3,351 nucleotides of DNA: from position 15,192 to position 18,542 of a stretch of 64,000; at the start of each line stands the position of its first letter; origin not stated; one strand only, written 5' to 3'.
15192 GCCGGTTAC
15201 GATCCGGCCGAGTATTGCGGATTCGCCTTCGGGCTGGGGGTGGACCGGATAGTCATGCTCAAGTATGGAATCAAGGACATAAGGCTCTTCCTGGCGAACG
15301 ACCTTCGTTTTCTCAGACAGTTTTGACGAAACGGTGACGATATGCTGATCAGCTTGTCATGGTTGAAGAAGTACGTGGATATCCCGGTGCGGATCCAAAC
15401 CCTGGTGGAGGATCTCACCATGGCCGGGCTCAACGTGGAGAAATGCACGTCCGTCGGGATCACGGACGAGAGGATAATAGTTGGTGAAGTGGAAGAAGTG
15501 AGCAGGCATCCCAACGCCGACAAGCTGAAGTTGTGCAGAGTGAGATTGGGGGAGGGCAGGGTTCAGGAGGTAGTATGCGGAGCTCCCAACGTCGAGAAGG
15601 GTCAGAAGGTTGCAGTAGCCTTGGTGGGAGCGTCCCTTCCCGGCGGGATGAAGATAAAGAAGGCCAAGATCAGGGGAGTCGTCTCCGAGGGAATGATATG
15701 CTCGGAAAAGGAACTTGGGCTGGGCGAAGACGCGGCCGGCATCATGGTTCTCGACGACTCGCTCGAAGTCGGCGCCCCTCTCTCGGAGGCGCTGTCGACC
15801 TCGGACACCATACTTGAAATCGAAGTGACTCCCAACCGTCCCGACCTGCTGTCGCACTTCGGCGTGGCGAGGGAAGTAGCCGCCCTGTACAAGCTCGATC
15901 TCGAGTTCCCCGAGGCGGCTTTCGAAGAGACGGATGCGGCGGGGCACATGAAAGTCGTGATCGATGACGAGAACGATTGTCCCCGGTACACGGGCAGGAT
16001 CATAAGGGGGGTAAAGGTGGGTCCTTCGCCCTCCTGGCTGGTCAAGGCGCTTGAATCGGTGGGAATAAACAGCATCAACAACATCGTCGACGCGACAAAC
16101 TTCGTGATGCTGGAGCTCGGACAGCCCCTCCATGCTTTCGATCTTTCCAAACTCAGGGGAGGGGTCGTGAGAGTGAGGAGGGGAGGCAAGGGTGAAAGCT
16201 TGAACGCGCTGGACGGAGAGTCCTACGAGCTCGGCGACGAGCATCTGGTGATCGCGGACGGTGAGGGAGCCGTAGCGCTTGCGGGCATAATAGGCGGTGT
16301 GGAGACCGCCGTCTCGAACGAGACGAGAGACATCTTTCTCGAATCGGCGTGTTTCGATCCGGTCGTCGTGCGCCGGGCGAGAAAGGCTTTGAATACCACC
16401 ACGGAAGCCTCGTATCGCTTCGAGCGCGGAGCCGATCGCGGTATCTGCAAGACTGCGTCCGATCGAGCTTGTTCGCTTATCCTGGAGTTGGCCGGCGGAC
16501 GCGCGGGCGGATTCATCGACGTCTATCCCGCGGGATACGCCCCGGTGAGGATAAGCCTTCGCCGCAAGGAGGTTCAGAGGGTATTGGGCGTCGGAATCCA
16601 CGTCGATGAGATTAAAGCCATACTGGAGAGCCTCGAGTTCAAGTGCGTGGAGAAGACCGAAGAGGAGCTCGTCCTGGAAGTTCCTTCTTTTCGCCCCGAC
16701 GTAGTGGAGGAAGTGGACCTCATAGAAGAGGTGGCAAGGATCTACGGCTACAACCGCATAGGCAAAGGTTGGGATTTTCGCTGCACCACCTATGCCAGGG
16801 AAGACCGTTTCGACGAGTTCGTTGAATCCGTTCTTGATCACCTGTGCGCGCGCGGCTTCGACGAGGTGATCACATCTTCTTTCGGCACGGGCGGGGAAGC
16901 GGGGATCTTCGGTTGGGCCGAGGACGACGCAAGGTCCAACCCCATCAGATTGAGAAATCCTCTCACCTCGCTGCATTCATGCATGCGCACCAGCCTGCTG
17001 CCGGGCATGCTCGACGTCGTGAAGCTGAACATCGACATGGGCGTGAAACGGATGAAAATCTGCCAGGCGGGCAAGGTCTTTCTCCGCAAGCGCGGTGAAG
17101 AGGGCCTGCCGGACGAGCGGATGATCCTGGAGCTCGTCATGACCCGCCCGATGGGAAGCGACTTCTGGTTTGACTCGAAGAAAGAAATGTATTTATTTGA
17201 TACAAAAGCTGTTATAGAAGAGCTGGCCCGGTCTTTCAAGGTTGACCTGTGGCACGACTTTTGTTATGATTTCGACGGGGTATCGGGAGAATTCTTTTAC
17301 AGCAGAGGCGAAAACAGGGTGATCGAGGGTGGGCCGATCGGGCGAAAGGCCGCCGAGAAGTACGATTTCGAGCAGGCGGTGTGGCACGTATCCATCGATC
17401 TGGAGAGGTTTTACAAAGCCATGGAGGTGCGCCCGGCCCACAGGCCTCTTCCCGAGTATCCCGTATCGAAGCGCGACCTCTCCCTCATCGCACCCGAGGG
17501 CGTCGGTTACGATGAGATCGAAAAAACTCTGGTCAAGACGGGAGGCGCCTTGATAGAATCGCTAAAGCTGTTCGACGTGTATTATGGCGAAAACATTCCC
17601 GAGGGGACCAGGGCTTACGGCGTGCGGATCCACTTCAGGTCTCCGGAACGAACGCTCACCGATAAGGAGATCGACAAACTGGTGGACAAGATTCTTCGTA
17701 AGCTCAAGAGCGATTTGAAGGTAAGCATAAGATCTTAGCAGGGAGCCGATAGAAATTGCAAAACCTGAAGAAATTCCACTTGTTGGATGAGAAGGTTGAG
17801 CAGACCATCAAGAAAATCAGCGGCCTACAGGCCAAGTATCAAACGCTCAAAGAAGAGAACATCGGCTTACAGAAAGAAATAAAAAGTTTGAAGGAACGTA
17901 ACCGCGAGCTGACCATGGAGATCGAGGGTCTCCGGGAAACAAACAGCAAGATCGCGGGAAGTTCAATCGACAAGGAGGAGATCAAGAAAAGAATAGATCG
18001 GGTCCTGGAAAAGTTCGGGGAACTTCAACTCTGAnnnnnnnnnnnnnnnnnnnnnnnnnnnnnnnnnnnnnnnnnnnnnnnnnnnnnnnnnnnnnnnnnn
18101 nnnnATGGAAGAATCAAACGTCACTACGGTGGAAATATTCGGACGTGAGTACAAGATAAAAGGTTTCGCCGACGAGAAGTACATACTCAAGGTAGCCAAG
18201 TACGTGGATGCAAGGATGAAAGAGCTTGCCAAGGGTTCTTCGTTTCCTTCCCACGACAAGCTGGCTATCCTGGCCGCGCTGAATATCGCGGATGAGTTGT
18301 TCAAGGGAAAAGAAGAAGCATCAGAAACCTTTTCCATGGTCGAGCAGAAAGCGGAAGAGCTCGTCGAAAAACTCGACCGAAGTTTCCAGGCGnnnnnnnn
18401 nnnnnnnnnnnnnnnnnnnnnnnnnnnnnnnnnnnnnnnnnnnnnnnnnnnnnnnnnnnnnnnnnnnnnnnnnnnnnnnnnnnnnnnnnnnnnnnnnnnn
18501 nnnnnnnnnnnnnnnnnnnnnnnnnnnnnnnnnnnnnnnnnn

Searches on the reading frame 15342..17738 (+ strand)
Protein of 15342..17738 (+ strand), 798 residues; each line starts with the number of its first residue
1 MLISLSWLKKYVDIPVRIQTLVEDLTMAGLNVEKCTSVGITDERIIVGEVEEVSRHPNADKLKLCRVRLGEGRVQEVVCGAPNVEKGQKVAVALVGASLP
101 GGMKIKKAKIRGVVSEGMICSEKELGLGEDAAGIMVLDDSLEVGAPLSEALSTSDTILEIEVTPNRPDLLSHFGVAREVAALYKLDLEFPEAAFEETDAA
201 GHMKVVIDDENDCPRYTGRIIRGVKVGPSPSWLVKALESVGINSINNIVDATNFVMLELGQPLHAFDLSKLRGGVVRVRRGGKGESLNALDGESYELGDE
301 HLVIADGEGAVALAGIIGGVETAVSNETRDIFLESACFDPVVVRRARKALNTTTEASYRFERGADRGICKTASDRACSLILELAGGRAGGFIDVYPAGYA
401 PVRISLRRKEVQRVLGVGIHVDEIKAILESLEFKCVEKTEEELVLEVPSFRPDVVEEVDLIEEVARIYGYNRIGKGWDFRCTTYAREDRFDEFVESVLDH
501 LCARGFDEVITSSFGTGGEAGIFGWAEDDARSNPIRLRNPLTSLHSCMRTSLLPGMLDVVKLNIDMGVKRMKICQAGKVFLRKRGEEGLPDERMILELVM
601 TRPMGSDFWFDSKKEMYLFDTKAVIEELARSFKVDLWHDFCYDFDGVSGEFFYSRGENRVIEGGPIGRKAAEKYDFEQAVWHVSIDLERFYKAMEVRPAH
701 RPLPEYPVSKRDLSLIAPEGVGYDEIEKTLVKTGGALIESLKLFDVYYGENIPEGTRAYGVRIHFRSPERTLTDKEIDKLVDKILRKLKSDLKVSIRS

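Call 6: search_protein_families(library=pfam, proteins=[window:15342-17738:+])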
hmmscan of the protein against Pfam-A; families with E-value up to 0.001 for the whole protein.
window:15342-17738:+ (798 aa): 5 families
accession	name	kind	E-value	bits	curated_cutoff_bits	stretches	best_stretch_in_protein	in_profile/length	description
PF03483.22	B3_4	-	1.1e-66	224.2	29.3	1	213-385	2-174/174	B3/4 domain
PF17759.6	tRNA_synthFbeta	-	5.1e-29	101.7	22.4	1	486-635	14-161/214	Phenylalanyl tRNA synthetase beta chain CLM domain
PF03147.19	FDX-ACB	-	1.9e-25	89.6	31.1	1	704-797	1-94/94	Ferredoxin-fold anticodon binding domain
PF03484.21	B5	-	9.7e-24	83.8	28.6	1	404-470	1-67/67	tRNA synthetase B5 domain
PF01588.26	tRNA_bind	-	9.7e-22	77.3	27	1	45-145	1-95/96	Putative tRNA binding domain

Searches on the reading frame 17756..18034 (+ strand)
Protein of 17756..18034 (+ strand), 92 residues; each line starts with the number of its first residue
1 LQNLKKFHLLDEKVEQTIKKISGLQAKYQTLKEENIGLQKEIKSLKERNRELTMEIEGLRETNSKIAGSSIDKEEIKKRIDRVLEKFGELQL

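Call 6: search_protein_families(library=pfam, proteins=[window:17756-18034:+])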
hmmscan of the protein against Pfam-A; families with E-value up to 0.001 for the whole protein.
window:17756-18034:+ (92 aa): 8 families
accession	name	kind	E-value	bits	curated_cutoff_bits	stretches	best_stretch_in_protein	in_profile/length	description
PF06005.17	ZapB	-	6.5e-10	39.8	31.5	1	4-87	3-69/71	Cell division protein ZapB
PF04977.20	DivIC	-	8.1e-06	26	28.9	1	25-63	16-54/80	Septum formation initiator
PF05837.17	CENP-H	-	1.1e-05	25.8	29.9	1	13-86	90-162/202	Centromere protein H (CENP-H)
PF02183.23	HALZ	-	7.6e-05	23.2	28.1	1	24-48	17-41/43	Homeobox associated leucine zipper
PF06156.18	YabA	-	0.0002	22.3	30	0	5-62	8-55/103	Initiation control protein YabA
PF00261.25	Tropomyosin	-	0.0005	20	38.6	1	5-85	6-89/242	Tropomyosin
PF14662.11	KASH_CCD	-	0.00058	20.3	43.3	1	20-62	96-138/191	Coiled-coil region of CCDC155 or KASH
PF09177.16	STX6_10_61_N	-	0.00087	20.2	29.4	0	7-81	3-86/99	Syntaxin 6/10/61, N-terminal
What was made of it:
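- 17756..18034 (+): zapB-like coiled-coil gene. First gene of the zapB-zapA-6S unit. Pfam PF06005 ZapB, E = 6.5e-10, 39.8 bits against a cut-off of 31.5 (call 6).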

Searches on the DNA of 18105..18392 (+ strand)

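Call 13: search_rna_families(sources=[L008, L009, L010, L011, L012, L013, L014, L015, L016, L017, L018, L019, L020, L021, L022, L023, L024, L025, L026, L027], threshold=gathering)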
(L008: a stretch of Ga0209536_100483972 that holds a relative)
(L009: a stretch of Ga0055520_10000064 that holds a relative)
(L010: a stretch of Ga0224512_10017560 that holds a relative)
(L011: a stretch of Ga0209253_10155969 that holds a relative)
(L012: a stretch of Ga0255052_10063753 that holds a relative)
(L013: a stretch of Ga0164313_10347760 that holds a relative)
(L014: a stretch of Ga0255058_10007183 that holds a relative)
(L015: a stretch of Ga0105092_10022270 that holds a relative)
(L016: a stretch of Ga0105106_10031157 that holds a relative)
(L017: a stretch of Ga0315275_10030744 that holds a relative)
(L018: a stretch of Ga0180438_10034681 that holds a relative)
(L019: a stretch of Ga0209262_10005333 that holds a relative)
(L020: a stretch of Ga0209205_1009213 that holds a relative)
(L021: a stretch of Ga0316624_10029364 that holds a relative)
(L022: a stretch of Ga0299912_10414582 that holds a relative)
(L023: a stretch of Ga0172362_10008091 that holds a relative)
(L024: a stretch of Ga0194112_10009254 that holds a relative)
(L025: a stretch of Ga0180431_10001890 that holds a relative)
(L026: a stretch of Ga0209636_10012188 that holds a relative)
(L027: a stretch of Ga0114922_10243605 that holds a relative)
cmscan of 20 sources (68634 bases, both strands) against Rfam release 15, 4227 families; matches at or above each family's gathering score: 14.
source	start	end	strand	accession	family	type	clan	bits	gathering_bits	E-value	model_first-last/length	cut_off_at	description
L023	2902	3079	+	RF00013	6S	Gene;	-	104.9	46.4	4.8e-20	1-187/187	no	6S / SsrS RNA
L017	2873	3058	+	RF00013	6S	Gene;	-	89.7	46.4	2e-16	1-187/187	no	6S / SsrS RNA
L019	2874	3058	+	RF00013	6S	Gene;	-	82.3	46.4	1.1e-14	1-187/187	no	6S / SsrS RNA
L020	712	897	+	RF00013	6S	Gene;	-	81.8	46.4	1.5e-14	1-187/187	no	6S / SsrS RNA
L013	781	962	+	RF00013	6S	Gene;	-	80.3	46.4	3.3e-14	1-187/187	no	6S / SsrS RNA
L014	2867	3049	+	RF00013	6S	Gene;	-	79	46.4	6.9e-14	1-187/187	no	6S / SsrS RNA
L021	718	902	+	RF00013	6S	Gene;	-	75.1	46.4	5.8e-13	1-187/187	no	6S / SsrS RNA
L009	1651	1832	+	RF00013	6S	Gene;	-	73.4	46.4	1.5e-12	1-187/187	no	6S / SsrS RNA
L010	2297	2476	+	RF00013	6S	Gene;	-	72.4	46.4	2.6e-12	1-187/187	no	6S / SsrS RNA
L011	1052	1232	+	RF00013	6S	Gene;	-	72.2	46.4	2.8e-12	1-187/187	no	6S / SsrS RNA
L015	2030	2209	+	RF00013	6S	Gene;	-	70.9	46.4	5.8e-12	1-187/187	no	6S / SsrS RNA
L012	868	1049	+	RF00013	6S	Gene;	-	70.1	46.4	9.1e-12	1-187/187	no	6S / SsrS RNA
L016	1438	1621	+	RF00013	6S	Gene;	-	68.7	46.4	1.9e-11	1-187/187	no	6S / SsrS RNA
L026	2826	3012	+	RF00013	6S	Gene;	-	61.2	46.4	1.2e-09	1-187/187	no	6S / SsrS RNA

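Call 14: search_rna_families(sources=[L028, L029, L030, L031, L032, L033, L034, L035, L036, L037, L038, L039, L040, L041, L042, L043, L044, L045, L046, L047], threshold=gathering)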
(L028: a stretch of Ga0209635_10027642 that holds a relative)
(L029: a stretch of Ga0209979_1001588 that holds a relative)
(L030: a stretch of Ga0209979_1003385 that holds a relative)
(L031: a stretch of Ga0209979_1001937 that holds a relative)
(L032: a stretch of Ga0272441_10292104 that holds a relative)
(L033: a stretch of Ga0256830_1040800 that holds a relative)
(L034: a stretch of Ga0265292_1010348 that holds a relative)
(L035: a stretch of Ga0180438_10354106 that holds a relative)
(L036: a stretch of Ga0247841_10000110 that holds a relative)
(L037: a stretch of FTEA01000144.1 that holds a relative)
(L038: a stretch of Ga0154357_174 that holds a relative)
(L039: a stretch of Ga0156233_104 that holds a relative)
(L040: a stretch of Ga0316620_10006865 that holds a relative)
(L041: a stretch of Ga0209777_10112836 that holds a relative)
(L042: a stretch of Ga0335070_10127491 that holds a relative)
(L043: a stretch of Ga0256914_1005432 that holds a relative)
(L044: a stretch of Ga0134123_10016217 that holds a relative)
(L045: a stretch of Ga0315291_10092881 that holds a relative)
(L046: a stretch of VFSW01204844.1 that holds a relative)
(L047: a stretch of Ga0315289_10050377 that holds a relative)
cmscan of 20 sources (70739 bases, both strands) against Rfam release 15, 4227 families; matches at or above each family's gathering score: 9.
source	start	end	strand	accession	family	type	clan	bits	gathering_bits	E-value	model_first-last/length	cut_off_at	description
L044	2292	2475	+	RF00013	6S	Gene;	-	75.3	46.4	5.4e-13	1-187/187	no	6S / SsrS RNA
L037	1970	2153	+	RF00013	6S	Gene;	-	73.9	46.4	1.2e-12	1-187/187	no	6S / SsrS RNA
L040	1177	1249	+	RF00005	tRNA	Gene; tRNA;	CL00001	72.3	29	8.3e-14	1-71/71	no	tRNA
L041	211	283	+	RF00005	tRNA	Gene; tRNA;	CL00001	71.4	29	1.4e-13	1-71/71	no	tRNA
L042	858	930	+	RF00005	tRNA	Gene; tRNA;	CL00001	71.4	29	1.4e-13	1-71/71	no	tRNA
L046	1153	1225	+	RF00005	tRNA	Gene; tRNA;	CL00001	71.4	29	1.4e-13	1-71/71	no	tRNA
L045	1204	1370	+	RF00013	6S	Gene;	-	61.4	46.4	1.1e-09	1-187/187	no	6S / SsrS RNA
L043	2800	2977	+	RF00013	6S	Gene;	-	61.2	46.4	1.2e-09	1-187/187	no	6S / SsrS RNA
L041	1087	1262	+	RF00013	6S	Gene;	-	51.5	46.4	2.6e-07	1-187/187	no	6S / SsrS RNA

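Call 20: search_rna_families(sources=[L048, L049, L050, L051, L052, L053, L054, L055, L056, L057, L058, L059, L060, L061, L062, L063, L064, L065, L066, L067], threshold=gathering)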
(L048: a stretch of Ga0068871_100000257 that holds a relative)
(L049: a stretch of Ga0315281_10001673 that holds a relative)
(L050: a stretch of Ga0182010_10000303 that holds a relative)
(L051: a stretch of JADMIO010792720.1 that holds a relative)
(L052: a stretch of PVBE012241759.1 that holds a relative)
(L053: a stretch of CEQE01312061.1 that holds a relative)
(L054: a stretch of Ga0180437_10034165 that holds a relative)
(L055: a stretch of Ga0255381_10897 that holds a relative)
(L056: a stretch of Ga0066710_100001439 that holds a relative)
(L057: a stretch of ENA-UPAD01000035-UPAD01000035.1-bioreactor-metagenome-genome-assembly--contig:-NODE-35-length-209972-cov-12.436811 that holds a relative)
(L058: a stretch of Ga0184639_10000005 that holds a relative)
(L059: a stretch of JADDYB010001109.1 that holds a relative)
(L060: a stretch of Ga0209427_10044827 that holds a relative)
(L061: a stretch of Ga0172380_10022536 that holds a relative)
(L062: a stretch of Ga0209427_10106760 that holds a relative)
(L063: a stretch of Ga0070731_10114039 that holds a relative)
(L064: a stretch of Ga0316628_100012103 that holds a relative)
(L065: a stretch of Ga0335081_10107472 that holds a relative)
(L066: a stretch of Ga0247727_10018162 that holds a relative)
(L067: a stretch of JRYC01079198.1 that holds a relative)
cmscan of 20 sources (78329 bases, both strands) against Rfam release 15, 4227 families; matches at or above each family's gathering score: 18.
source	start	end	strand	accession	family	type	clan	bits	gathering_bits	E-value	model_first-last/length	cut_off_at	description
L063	1428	1607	+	RF00013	6S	Gene;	-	98.1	46.4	2.3e-18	1-187/187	no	6S / SsrS RNA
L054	1482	1661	+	RF00013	6S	Gene;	-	88.6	46.4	4.2e-16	1-187/187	no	6S / SsrS RNA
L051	2804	2986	+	RF00013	6S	Gene;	-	75.9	46.4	4.4e-13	1-187/187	no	6S / SsrS RNA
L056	2860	3039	+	RF00013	6S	Gene;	-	75.5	46.4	5.5e-13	1-187/187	no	6S / SsrS RNA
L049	1919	1991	+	RF00005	tRNA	Gene; tRNA;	CL00001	71.4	29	1.5e-13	1-71/71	no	tRNA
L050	1940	2012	+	RF00005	tRNA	Gene; tRNA;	CL00001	71.4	29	1.5e-13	1-71/71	no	tRNA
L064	1212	1284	+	RF00005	tRNA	Gene; tRNA;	CL00001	71.4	29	1.5e-13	1-71/71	no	tRNA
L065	1194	1266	+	RF00005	tRNA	Gene; tRNA;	CL00001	69.2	29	6.3e-13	1-71/71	no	tRNA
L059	1954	2026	+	RF00005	tRNA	Gene; tRNA;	CL00001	68.4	29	1.1e-12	1-71/71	no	tRNA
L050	644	716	-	RF00005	tRNA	Gene; tRNA;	CL00001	61.7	29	7.5e-11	1-71/71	no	tRNA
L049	671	743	-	RF00005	tRNA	Gene; tRNA;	CL00001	59.1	29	3.8e-10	1-71/71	no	tRNA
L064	41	113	-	RF00005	tRNA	Gene; tRNA;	CL00001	59.1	29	3.8e-10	1-71/71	no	tRNA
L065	18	90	-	RF00005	tRNA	Gene; tRNA;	CL00001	59.1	29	3.8e-10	1-71/71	no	tRNA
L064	2088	2265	+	RF00013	6S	Gene;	-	53.7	46.4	8.4e-08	1-187/187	no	6S / SsrS RNA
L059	2824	3001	+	RF00013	6S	Gene;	-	53.6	46.4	8.7e-08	1-187/187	no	6S / SsrS RNA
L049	2816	2993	+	RF00013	6S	Gene;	-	53.4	46.4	1e-07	1-187/187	no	6S / SsrS RNA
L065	2091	2267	+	RF00013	6S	Gene;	-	52.6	46.4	1.5e-07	1-187/187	no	6S / SsrS RNA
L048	2804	2969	+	RF00013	6S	Gene;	-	51.5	46.4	2.8e-07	1-170/187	3'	6S / SsrS RNA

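Call 21: search_rna_families(sources=[L068, L069, L070, L071, L072, L073, L074, L075, L076, L077, L078, L079, L080, L081, L082, L083, L084, L085, L086, L087], threshold=gathering)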
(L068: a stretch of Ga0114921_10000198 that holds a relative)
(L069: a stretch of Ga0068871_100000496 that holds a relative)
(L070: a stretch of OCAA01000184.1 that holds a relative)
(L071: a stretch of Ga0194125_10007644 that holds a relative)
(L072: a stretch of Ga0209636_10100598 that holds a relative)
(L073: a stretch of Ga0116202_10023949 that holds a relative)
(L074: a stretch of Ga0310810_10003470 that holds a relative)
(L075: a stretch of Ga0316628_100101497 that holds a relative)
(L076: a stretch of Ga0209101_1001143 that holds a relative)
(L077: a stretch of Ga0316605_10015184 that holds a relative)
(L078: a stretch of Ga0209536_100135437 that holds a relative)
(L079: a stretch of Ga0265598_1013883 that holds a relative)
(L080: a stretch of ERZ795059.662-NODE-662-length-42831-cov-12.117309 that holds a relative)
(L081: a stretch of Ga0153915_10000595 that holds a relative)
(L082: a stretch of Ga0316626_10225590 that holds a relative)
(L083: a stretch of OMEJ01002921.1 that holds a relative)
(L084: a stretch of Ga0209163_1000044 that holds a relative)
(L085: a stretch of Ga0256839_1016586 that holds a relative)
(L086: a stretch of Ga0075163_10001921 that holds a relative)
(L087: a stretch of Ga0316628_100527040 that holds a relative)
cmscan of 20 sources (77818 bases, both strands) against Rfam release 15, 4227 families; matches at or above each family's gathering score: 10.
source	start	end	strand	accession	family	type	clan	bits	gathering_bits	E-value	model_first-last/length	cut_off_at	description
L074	2942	3123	+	RF00013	6S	Gene;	-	83.9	46.4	5.2e-15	1-187/187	no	6S / SsrS RNA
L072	1825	2004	+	RF00013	6S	Gene;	-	82.2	46.4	1.3e-14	1-187/187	no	6S / SsrS RNA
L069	289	471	+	RF00013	6S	Gene;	-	75.5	46.4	5.3e-13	1-187/187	no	6S / SsrS RNA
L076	1931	2003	+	RF00005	tRNA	Gene; tRNA;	CL00001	71.5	29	1.5e-13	1-71/71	no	tRNA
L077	1923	1995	+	RF00005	tRNA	Gene; tRNA;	CL00001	71.5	29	1.5e-13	1-71/71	no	tRNA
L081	2804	2986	+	RF00013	6S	Gene;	-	71.5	46.4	4.9e-12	1-187/187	no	6S / SsrS RNA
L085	1011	1192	+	RF00013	6S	Gene;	-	67.6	46.4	4.1e-11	1-187/187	no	6S / SsrS RNA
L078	1669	1843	+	RF00013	6S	Gene;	-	53.5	46.4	9.5e-08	1-187/187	no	6S / SsrS RNA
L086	2900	3083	+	RF00013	6S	Gene;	-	53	46.4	1.2e-07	1-187/187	no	6S / SsrS RNA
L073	1542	1726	+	RF00013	6S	Gene;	-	48.6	46.4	1.4e-06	1-187/187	no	6S / SsrS RNA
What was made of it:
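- Position relative to zapA: RF00013 hits lie on the zapA strand, directly downstream, in 36 of 80 metagenomic zapA loci (calls 13, 14, 20, 21).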
